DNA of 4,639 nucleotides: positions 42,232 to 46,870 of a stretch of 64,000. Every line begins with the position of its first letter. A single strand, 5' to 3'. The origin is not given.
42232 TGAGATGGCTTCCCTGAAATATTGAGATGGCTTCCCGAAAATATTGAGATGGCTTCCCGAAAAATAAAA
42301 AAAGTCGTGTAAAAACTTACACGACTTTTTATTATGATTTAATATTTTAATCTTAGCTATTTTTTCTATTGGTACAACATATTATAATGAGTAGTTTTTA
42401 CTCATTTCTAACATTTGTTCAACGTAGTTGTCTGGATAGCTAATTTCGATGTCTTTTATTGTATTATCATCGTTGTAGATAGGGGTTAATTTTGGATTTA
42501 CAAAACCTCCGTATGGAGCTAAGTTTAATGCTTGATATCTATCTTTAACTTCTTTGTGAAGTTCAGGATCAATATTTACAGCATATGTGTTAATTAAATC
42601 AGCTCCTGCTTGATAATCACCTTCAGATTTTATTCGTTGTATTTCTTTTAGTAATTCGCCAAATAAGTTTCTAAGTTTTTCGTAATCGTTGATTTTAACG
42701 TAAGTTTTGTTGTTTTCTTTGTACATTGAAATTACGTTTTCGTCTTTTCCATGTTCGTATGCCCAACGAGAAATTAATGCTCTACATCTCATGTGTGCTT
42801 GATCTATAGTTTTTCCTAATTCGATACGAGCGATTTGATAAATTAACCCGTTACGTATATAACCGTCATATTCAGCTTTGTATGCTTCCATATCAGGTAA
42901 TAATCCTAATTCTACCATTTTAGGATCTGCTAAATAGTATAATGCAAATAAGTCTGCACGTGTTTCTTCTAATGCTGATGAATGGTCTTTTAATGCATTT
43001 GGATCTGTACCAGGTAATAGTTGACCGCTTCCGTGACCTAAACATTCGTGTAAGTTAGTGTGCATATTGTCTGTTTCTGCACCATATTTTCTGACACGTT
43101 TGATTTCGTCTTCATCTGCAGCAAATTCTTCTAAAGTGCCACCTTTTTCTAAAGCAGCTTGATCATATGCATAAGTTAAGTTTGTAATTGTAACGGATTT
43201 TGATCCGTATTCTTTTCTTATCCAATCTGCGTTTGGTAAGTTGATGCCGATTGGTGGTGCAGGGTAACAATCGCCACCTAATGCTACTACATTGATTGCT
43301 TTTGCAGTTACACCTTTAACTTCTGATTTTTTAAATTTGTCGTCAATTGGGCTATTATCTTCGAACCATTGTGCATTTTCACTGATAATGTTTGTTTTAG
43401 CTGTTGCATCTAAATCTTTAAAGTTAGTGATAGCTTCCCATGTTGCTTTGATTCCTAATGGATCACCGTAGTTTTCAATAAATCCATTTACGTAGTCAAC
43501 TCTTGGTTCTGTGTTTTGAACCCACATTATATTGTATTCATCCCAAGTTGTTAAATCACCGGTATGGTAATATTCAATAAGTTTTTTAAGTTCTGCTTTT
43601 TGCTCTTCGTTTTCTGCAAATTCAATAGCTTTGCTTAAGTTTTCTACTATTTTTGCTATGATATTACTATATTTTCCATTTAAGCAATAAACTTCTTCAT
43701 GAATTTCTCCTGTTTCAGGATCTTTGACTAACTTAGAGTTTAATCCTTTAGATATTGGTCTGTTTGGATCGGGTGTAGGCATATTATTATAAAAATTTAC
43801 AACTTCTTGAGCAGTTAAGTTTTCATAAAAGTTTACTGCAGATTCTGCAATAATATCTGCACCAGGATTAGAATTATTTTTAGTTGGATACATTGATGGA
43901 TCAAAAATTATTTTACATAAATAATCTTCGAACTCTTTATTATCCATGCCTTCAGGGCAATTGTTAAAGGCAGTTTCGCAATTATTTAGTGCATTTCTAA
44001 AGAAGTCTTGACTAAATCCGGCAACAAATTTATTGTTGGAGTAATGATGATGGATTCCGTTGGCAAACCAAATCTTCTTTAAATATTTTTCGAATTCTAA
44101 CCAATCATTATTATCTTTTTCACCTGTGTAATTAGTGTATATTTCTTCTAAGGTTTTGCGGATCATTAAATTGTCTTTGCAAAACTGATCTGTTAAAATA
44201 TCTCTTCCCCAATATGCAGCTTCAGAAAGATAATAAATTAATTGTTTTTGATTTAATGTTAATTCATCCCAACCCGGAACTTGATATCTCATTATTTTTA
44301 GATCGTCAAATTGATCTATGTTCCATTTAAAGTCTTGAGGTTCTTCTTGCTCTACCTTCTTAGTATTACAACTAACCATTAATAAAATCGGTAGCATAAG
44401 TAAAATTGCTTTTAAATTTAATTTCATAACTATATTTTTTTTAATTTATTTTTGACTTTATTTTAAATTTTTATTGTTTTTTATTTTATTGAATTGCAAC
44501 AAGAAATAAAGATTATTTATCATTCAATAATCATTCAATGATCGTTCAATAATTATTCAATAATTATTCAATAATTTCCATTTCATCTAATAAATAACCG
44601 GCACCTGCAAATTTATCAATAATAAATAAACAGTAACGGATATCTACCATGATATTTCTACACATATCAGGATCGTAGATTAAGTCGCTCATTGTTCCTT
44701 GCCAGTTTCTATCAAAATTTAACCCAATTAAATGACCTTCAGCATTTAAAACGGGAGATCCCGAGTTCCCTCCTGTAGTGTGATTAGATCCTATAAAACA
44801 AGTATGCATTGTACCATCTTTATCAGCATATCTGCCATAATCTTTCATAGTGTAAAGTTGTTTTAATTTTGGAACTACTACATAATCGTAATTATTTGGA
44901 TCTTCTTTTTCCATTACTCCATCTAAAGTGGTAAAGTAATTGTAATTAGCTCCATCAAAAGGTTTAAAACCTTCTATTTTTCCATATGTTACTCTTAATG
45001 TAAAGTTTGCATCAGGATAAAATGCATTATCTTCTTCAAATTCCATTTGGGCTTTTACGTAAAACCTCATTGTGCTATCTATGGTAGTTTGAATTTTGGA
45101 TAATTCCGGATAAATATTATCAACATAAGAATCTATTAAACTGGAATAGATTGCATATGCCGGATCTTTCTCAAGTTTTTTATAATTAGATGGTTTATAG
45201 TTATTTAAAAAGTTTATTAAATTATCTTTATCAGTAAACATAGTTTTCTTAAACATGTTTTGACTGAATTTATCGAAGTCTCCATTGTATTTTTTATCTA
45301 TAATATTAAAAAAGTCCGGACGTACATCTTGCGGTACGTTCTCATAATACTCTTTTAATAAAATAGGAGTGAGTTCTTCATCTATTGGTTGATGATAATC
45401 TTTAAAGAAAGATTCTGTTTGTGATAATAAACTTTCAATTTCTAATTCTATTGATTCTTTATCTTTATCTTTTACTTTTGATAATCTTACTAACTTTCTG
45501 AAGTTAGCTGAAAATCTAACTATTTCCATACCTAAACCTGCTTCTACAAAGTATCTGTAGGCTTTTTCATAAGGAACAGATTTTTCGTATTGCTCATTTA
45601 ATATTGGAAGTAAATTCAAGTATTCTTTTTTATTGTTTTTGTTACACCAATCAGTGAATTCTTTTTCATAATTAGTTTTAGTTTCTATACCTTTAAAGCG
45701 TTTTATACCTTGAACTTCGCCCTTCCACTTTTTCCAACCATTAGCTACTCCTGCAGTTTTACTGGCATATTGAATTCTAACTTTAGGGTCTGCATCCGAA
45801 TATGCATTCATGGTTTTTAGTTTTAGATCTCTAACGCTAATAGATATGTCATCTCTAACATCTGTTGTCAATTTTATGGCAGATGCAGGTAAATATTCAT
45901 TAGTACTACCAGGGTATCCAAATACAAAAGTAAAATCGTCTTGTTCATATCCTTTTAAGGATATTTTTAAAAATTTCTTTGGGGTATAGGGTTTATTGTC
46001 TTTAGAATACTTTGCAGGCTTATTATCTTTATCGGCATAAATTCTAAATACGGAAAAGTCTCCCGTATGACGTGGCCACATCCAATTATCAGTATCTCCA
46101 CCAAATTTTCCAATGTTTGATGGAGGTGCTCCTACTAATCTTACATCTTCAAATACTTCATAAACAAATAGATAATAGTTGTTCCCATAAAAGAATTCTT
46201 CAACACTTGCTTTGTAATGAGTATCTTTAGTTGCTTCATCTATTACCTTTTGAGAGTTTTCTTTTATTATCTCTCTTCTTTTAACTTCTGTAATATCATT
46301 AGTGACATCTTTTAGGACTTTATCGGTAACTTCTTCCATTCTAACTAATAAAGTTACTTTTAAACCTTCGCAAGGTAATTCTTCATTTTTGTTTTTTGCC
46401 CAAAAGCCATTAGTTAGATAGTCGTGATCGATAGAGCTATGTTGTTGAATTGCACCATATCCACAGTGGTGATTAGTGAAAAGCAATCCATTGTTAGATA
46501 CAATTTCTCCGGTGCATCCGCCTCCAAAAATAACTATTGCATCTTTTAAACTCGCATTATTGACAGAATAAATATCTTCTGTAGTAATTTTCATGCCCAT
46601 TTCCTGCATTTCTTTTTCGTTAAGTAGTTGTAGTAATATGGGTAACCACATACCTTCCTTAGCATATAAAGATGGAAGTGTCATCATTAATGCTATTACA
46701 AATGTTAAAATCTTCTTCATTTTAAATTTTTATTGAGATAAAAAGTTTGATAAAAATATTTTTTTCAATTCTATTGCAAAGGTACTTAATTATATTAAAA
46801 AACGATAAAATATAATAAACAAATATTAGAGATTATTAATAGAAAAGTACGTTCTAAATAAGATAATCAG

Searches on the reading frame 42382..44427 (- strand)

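Call 11: search_protein_families(library=pfam, proteins=[window:42382-44427:-])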
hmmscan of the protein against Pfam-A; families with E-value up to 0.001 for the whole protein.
window:42382-44427:- (681 aa): 1 family
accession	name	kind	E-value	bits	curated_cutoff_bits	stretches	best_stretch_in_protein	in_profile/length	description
PF03571.21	Peptidase_M49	-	1.4e-53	182.6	21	2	239-477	86-315/548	Peptidase family M49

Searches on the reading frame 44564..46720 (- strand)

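Call 11: search_protein_families(library=pfam, proteins=[window:44564-46720:-])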
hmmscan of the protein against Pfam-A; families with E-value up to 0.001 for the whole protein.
window:44564-46720:- (718 aa): 3 families
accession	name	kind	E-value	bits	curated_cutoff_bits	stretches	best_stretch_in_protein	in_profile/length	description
PF10459.15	Peptidase_S46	-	1.1e-239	798.2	22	1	20-716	1-698/698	Peptidase S46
PF13365.12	Trypsin_2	-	2.7e-06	28.6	27.6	0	637-667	113-144/144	Trypsin-like peptidase domain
PF00089.32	Trypsin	-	0.00012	22.4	20.6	0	68-94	26-47/220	Trypsin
